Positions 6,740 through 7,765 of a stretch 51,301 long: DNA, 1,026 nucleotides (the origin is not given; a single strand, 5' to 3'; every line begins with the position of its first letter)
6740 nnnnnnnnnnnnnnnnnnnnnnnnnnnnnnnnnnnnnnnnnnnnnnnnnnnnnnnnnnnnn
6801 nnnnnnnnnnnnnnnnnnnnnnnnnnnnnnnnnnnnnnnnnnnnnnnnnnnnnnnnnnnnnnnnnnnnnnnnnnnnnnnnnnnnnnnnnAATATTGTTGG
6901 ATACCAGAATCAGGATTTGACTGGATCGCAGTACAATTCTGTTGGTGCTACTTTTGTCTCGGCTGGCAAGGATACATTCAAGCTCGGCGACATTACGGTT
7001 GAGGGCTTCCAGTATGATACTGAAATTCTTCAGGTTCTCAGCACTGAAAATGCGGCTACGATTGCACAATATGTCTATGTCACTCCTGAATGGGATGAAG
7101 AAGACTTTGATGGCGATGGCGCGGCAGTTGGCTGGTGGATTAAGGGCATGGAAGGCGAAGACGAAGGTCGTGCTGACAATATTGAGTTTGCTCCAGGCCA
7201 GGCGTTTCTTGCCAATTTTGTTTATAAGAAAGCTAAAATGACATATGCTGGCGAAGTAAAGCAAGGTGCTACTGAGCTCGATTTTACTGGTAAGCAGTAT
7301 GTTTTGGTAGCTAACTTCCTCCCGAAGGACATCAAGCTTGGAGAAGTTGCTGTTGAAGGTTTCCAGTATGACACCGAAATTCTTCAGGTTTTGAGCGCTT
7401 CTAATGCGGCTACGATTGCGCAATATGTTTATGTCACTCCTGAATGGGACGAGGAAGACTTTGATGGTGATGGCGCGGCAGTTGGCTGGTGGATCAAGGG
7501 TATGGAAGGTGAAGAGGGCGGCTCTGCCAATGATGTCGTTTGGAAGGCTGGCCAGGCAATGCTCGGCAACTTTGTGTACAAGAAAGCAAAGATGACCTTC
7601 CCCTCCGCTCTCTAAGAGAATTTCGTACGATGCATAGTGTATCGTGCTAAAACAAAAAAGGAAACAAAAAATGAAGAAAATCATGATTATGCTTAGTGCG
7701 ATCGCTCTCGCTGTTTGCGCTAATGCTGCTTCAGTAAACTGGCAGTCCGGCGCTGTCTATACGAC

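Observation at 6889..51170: Identical 15-bp core and equal 31-codon leaders at two recombinase-proximal junctions of IVGY genes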

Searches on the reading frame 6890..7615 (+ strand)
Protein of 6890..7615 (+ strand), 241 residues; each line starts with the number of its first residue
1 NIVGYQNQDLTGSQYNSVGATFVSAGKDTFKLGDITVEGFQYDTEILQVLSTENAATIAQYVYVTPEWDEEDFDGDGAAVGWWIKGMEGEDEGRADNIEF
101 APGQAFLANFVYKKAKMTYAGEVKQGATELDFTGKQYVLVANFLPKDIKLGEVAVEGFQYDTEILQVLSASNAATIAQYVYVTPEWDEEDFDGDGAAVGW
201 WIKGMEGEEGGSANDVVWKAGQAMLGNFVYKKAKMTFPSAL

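Call 10: search_protein_families(library=pfam, max_evalue=0.01, proteins=[window:6890-7615:+])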
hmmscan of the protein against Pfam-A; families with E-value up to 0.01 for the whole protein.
window:6890-7615:+ (241 aa): 1 family
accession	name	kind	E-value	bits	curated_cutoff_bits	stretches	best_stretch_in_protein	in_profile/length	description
PF22278.2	DUF6958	-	0.0001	23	27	0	44-86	26-69/90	Family of unknown function (DUF6958)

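Call 11: search_protein_families(library=ncbifam, max_evalue=0.01, proteins=[window:6890-7615:+])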
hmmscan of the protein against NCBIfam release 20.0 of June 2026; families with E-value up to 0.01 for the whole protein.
window:6890-7615:+ (241 aa): 1 family
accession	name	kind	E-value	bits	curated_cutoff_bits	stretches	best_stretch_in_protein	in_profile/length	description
NF010627.0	PRK14021.1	equivalog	0.0057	15.1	565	0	144-176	347-381/542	bifunctional shikimate kinase/3-dehydroquinate synthase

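Call 16: find_homologous_proteins(query=window:6890-7615:+, max_evalue=0.001)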
Query window:6890-7615:+ (241 aa): 35 proteins with E <= 0.001 among 509 candidates.
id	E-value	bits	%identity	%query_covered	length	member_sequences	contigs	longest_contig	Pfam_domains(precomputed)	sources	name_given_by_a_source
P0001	7.8e-156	535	100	100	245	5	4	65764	-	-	-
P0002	8.6e-123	427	78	100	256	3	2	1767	-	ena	-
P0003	1.2e-118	413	76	100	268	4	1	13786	-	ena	-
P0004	1.3e-118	413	81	96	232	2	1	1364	-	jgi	jgi:hypothetical protein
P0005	1.3e-118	413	77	100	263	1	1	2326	-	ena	-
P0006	1.9e-118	412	76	100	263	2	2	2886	-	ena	-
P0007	1.9e-116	406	75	100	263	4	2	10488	-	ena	-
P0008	1.5e-114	400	75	100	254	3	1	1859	-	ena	-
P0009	2.9e-112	392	77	95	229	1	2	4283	-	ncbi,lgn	-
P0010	2.4e-110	386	74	96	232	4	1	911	-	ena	-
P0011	4.5e-110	385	76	95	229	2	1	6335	PF22278.3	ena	-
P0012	9.2e-108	377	76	96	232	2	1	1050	PF22278.3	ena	-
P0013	1.6e-107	377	68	100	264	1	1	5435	-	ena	-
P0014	5.5e-106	372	70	100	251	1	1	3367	-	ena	-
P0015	1.2e-104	367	71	100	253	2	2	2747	-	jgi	-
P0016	3.7e-103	362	67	100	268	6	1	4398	-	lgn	-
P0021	3.5e-94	333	64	100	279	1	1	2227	-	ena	-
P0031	1.7e-34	137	42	100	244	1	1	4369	-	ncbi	-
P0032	4.8e-32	130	37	100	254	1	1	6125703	-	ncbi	-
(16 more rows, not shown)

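Call 20: find_encoding_contigs(protein=P0001, flank=10000, max_places=6)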
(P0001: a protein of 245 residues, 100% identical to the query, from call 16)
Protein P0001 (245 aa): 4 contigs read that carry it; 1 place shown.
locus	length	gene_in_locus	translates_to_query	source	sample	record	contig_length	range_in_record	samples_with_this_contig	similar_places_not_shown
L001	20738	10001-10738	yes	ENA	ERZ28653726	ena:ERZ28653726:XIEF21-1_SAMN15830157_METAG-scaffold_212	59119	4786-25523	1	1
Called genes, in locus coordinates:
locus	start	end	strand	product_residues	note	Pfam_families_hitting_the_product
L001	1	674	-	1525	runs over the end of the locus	PF13385:Laminin_G_3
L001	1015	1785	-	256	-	-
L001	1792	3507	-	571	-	-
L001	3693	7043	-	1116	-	-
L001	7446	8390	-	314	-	-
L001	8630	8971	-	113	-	-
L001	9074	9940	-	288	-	-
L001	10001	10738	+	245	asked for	-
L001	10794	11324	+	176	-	-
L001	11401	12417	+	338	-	-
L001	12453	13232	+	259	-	-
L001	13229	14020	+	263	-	-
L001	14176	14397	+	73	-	-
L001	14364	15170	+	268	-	PF08843:AbiEii (weak)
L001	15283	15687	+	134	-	PF05635:23S_rRNA_IVP, PF22296:bAvd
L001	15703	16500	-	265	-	-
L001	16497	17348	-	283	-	-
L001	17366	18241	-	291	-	-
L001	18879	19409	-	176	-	-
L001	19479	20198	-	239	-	-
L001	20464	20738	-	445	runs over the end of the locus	-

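Call 21: find_encoding_contigs(protein=P0007, flank=6000, max_places=4)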
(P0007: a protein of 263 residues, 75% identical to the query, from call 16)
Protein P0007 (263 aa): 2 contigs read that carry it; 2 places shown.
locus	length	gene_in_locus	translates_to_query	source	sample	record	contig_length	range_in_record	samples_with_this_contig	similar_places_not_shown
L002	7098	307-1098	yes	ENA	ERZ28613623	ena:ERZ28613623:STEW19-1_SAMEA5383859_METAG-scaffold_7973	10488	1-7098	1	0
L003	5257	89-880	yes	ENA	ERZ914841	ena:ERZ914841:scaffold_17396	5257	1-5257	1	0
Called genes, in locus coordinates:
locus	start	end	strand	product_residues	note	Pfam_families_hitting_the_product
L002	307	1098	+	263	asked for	-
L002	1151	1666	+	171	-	PF07589:PEP_exosort_dom (weak)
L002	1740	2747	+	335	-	-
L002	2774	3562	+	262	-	-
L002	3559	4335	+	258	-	-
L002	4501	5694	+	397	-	PF13173:AAA_14, PF13635:DUF4143, PF08279:HTH_11 (weak)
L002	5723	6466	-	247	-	PF28597:T2SSF_N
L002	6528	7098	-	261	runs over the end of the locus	-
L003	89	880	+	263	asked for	-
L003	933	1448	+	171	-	PF07589:PEP_exosort_dom (weak)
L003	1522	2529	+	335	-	-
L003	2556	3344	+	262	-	-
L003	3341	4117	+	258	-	-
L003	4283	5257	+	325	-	?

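Call 22: find_encoding_contigs(protein=P0003, flank=8000, max_places=4)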
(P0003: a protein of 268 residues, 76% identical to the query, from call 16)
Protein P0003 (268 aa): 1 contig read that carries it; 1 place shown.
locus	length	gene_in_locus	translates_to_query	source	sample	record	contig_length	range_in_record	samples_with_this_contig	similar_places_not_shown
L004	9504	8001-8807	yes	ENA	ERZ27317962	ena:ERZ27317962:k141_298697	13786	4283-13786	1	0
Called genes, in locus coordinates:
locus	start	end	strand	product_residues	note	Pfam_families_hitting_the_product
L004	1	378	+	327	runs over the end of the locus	-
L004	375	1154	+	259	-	-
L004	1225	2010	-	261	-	-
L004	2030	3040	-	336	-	-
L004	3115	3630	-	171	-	-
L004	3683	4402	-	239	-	-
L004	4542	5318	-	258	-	-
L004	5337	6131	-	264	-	-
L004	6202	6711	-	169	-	PF07589:PEP_exosort_dom (weak)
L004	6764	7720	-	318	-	-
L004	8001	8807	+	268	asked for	-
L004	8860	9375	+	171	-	-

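Call 23: find_encoding_contigs(protein=P0032, flank=10000, max_places=3)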
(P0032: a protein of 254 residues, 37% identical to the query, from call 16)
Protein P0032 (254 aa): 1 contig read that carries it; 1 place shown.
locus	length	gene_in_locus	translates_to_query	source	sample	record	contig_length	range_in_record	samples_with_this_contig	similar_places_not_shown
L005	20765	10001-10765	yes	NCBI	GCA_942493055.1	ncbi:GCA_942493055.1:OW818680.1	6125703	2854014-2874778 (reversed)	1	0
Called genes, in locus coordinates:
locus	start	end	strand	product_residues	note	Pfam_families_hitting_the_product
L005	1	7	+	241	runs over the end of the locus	-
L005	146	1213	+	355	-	-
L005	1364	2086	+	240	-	-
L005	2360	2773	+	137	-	-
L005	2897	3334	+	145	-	-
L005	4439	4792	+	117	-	-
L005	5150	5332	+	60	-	-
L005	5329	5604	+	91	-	PF15738:YafQ_toxin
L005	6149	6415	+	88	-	PF04014:MazE_antitoxin (weak)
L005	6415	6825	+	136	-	-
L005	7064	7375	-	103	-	-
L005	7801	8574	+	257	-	PF08843:AbiEii (weak)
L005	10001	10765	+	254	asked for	-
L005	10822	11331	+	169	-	PF07589:PEP_exosort_dom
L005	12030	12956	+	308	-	PF28597:T2SSF_N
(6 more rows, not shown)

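Call 24: find_encoding_contigs(protein=P0021, flank=5000, max_places=3)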
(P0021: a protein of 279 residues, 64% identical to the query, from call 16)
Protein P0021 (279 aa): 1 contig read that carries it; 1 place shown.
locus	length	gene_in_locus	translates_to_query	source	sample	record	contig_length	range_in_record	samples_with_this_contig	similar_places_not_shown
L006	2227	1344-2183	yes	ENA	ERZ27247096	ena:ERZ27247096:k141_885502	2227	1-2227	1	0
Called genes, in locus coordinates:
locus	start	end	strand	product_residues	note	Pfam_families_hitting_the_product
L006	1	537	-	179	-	?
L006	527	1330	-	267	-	-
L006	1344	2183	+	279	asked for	-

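Call 25: find_encoding_contigs(protein=P0002, flank=5000, max_places=3)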
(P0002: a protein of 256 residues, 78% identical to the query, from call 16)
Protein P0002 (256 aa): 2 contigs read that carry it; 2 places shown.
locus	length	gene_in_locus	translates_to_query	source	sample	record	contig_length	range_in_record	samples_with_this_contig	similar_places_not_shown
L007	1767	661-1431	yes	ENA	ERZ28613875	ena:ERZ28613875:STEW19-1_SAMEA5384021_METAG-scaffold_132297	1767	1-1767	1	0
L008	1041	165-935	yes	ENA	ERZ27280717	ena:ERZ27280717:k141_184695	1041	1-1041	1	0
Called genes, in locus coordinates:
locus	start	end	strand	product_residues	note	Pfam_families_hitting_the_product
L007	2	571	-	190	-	?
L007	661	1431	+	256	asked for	-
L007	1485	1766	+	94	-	?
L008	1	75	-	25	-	?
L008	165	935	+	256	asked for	-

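Call 34: find_encoding_contigs(protein=P0031, flank=5000, max_places=3)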
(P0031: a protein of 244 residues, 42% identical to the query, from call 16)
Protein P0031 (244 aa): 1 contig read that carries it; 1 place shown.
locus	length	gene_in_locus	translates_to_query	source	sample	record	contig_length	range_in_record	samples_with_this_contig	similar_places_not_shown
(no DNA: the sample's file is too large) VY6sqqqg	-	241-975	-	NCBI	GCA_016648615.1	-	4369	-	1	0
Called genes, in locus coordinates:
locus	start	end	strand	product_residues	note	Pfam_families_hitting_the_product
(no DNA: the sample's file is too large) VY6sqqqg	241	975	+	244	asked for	-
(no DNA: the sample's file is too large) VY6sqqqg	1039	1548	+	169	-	PF07589:PEP_exosort_dom (weak)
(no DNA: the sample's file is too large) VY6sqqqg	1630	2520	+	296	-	-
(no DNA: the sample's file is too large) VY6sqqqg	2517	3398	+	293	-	-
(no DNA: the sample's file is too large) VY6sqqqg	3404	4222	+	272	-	PF28597:T2SSF_N (weak)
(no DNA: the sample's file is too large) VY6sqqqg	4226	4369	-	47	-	?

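Call 35: find_encoding_contigs(protein=P0005, flank=5000, max_places=3)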
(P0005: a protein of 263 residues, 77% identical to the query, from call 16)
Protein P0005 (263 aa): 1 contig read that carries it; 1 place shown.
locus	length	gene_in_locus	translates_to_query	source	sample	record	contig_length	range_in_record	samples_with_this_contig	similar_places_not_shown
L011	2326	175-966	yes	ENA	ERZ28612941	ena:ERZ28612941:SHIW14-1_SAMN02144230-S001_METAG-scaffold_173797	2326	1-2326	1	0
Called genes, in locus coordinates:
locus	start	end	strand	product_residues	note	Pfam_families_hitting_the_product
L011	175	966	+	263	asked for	-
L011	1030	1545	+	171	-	PF07589:PEP_exosort_dom (weak)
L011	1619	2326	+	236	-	?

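Call 55: list_cluster_members(proteins=[P0001, P0036, P0037, P0041, P0042, P0043, P0002, P0007, P0016, P0044])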
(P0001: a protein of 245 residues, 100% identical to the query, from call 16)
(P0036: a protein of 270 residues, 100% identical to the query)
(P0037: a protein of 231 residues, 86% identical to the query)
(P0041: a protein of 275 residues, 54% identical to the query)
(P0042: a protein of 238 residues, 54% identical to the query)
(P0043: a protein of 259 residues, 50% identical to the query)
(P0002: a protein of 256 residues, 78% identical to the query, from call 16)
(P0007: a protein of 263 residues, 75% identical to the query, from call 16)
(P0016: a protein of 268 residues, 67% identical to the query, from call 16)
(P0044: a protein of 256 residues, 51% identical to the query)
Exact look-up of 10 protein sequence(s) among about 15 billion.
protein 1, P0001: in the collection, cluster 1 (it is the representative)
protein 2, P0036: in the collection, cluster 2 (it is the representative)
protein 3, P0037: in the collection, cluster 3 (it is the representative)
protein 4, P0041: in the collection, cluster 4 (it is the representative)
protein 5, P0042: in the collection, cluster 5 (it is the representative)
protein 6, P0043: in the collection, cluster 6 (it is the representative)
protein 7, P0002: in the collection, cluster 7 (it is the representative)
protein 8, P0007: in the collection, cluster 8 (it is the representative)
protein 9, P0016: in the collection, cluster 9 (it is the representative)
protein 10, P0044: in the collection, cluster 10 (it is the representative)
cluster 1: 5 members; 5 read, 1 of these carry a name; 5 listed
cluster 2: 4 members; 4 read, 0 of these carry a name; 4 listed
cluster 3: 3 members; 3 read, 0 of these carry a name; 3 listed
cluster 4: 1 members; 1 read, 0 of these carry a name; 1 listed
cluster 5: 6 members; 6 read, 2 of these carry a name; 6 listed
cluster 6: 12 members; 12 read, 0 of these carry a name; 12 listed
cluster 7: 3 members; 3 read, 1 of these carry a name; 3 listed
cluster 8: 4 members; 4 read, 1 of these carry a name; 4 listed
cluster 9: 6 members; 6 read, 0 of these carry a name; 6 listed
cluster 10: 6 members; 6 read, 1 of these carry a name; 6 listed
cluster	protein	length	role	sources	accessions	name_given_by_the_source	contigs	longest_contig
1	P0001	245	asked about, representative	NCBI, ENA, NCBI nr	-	-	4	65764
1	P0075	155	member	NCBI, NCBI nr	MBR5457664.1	MAG: hypothetical protein IKV56_02750, partial [Kiritimatiellae bacterium] | hypothetical protein [Kiritimatiellia bacterium]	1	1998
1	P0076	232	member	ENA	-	-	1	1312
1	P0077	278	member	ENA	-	-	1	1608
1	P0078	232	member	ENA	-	-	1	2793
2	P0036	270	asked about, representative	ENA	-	-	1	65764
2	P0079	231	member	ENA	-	-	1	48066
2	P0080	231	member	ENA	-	-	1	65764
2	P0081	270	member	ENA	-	-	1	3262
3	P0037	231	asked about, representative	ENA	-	-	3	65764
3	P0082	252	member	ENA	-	-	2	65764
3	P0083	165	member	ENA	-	-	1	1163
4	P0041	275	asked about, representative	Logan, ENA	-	-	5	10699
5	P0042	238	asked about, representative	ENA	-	-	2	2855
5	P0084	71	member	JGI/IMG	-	hypothetical protein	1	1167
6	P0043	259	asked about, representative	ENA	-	-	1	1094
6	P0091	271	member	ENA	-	-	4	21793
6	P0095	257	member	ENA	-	-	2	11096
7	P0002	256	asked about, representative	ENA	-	-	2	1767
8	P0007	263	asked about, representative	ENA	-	-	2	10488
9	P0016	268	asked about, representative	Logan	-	-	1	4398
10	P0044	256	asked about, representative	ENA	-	-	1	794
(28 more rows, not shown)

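Call 57: find_encoding_contigs(protein=P0095, flank=8000, max_places=4)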
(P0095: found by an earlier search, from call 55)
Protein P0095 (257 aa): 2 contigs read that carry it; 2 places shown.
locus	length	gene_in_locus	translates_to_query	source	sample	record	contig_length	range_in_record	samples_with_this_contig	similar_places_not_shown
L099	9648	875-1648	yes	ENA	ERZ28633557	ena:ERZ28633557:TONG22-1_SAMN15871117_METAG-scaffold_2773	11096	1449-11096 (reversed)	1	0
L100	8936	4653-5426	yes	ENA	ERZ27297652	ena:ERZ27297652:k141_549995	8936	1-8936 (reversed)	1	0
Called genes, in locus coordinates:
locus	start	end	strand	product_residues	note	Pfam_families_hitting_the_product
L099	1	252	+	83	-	?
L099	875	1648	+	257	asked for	-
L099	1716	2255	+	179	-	-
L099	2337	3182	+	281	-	-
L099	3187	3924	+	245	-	-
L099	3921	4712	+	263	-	-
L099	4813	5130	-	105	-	PF05016:ParE_toxin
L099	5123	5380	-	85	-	PF02604:PhdYeFM_antitox (weak)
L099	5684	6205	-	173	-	PF13338:AbiEi_4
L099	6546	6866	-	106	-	PF05016:ParE_toxin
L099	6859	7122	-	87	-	PF02604:PhdYeFM_antitox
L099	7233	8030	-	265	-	PF28597:T2SSF_N (faint)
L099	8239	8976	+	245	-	PF12686:DUF3800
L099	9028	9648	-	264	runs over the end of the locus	-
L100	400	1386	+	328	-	PF16227:DUF4886, PF13472:Lipase_GDSL_2 (weak)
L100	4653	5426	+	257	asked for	-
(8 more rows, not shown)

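Call 77: find_encoding_contigs(protein=P0091, flank=8000, max_places=4)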
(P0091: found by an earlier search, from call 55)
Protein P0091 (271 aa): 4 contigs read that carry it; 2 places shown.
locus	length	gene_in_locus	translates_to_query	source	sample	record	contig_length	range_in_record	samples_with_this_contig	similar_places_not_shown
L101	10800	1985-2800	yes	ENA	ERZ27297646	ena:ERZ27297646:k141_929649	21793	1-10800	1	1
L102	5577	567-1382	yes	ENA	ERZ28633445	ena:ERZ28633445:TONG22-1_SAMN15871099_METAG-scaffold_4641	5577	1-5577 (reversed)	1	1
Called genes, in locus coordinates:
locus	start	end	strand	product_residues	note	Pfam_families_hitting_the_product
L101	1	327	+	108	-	?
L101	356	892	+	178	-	PF02525:Flavodoxin_2, PF03358:FMN_red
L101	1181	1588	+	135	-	-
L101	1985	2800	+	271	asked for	-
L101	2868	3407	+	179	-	-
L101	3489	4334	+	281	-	-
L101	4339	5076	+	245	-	-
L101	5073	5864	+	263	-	-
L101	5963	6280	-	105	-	PF05016:ParE_toxin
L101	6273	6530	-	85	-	PF02604:PhdYeFM_antitox (weak)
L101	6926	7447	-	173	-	PF13338:AbiEi_4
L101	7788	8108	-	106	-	PF05016:ParE_toxin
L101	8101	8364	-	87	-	PF02604:PhdYeFM_antitox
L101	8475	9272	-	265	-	PF28597:T2SSF_N (faint)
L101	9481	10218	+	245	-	PF12686:DUF3800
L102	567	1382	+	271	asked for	-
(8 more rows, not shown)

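Call 81: find_encoding_contigs(protein=P0077, flank=3000, max_places=2)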
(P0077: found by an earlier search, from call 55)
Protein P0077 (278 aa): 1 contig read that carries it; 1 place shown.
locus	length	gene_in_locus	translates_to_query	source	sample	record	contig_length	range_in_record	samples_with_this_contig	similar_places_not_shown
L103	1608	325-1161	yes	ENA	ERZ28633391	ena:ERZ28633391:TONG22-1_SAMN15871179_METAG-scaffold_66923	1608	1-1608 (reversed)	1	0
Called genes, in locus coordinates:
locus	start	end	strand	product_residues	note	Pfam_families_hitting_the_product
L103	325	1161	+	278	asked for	-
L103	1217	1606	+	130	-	?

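Call 102: predict_structure(alignment_id=A6)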
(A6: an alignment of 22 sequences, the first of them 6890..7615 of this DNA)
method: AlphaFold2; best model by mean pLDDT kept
length: 241 residues; sequences in the alignment: 22
mean_pLDDT: 88.8   pTM: 0.82
mean pLDDT of the five models: 88.8, 86.8, 84.8, 80.9, 77.0
residues with pLDDT >= 90: 146; 70-90: 81; 50-70: 12; < 50: 2
segments of 3 or more residues with pLDDT < 50: none
pLDDT, mean of each block of 10 residues (from residue 1): 72 81 60 89 92 90 94 92 94 92 85 87 78 92 90 95 93 93 94 94 95 96 92 92 73
secondary structure, 60 per line:
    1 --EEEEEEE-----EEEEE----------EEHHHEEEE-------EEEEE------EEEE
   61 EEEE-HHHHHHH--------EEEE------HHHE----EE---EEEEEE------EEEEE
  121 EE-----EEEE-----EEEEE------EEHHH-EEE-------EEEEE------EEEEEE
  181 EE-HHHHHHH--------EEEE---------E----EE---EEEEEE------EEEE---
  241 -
elements in order: E3-9 E15-19 E35-38 E46-50 E57-64 H66-72 E81-84 E104-109 E116-122 E128-131 E137-141 E154-156 E164-168 E175-182 H184-190 E199-202 E222-227 E234-237

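Call 104: fold_search(model_id=the predicted structure, library=pdb)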
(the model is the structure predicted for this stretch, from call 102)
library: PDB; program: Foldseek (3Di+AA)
matches with E <= 10: 261; with E <= 0.001: 0
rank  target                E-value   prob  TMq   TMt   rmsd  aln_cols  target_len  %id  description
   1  1yjl                  3.5e-02  0.13  0.18  0.16  18.9       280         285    8  Reduced Peptidylglycine alpha-Hydroxylating Monooxygenase in a new crystal form (released 2005-11-15)
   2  8ivw_A                1.2e-01  0.04  0.15  0.11  16.6       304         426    8  Crystal structure of NRP2 in complex with aNRP2-10 Fab fragment (released 2023-07-12)
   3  8ivw_J                1.2e-01  0.04  0.15  0.10  17.1       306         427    9  Crystal structure of NRP2 in complex with aNRP2-10 Fab fragment (released 2023-07-12)
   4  8zdo_m                1.3e-01  0.08  0.19  0.17  19.4       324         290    8  Cryo-EM structure of Mycobacteriophage Douge baseplate (gp13, gp17, gp23, gp16, gp18 and gp20) (released 2025-06-25)
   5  2qql_A                1.3e-01  0.07  0.19  0.10  16.3       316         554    7  Neuropilin-2 a1a2b1b2 Domains in Complex with a Semaphorin-Blocking Fab (released 2007-11-20)
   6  4lr4_A                1.6e-01  0.06  0.16  0.13  21.7       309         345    9  Crystal structure of a putative secreted protein (EUBREC_3654) from Eubacterium rectale at 2.43 A resolution (released 2013-09-18)
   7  4v96_AV               1.7e-01  0.06  0.18  0.18  19.3       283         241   11  The structure of a 1.8 MDa viral genome injection device suggests alternative infection mechanisms (released 2014-07-09)
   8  8ivx_A                1.7e-01  0.03  0.12  0.09  18.4       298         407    8  Crystal structure of NRP2 in complex with aNRP2-14 Fab fragment (released 2023-07-12)
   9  4din_B                1.8e-01  0.07  0.17  0.13  21.4       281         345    8  Novel Localization and Quaternary Structure of the PKA RI beta Holoenzyme (released 2012-07-04)
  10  8v38_A                2.2e-01  0.07  0.21  0.11  19.6       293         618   10  Structure of the human systemic RNAi defective transmembrane protein 1 (hSIDT1) (released 2024-06-26)
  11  7vul_A                2.2e-01  0.06  0.16  0.08  15.3       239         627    5  Structure of Klebsiella Phage P560 depolymerase (released 2022-11-16)
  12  7vul_B                2.3e-01  0.06  0.15  0.08  15.7       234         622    7  Structure of Klebsiella Phage P560 depolymerase (released 2022-11-16)
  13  4lr4_C                2.6e-01  0.07  0.20  0.15  21.7       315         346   10  Crystal structure of a putative secreted protein (EUBREC_3654) from Eubacterium rectale at 2.43 A resolution (released 2013-09-18)
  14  4gz9_A                2.7e-01  0.05  0.18  0.09  16.4       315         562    7  Mouse Neuropilin-1, extracellular domains 1-4 (a1a2b1b2) (released 2012-10-17)
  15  7kbt_A                3.1e-01  0.04  0.17  0.05  17.1       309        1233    9  Factor VIII in complex with the anti-C2 domain antibody, G99 (released 2020-11-18)
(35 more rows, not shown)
